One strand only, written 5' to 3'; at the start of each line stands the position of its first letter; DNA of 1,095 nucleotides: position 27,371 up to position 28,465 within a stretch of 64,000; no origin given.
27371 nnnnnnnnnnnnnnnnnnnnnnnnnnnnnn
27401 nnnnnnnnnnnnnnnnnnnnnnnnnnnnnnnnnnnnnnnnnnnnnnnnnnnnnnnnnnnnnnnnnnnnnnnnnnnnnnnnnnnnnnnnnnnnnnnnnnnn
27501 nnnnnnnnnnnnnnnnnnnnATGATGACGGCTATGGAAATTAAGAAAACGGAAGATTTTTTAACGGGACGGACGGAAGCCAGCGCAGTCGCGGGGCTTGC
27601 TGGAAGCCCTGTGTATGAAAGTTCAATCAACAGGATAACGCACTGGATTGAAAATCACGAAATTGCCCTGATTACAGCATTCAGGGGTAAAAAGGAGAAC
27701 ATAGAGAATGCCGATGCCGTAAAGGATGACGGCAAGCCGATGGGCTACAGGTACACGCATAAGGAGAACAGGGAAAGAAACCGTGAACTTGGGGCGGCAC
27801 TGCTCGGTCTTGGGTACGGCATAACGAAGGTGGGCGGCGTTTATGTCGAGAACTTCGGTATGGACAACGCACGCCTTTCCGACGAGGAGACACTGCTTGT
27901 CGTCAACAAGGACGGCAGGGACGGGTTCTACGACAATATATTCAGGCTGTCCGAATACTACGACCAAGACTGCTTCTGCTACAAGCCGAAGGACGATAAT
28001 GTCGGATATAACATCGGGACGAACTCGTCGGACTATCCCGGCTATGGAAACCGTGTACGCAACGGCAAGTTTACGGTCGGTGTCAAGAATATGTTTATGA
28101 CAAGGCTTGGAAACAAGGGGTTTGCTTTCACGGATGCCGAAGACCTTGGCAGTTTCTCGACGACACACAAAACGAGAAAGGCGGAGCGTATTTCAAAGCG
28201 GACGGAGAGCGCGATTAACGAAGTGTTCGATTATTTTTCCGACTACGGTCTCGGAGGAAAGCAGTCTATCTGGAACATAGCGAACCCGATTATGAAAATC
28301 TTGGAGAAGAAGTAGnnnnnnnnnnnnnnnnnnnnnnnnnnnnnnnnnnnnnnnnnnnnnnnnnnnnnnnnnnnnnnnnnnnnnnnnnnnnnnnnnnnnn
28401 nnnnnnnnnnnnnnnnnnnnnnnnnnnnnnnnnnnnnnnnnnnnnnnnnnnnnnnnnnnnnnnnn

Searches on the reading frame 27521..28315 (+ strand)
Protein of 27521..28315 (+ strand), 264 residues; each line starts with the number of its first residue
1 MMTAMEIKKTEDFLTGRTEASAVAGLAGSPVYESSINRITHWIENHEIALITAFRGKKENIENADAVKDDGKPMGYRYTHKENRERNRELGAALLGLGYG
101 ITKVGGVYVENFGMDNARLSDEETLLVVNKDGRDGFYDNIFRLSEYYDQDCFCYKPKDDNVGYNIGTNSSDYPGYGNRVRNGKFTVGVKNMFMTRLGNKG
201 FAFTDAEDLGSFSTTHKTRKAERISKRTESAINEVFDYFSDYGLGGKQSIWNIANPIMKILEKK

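Call 43: search_protein_families(library=pfam, proteins=[window:27521-28315:+], max_evalue=0.001)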
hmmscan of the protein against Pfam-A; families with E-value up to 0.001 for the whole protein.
window:27521-28315:+ (264 aa): 1 family
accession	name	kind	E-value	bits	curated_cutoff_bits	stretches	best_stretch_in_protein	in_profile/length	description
PF23780.1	S-AdoMet_lyase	-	1.8e-05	25.1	28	1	78-163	10-92/133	S-Adenosylmethionine lyase family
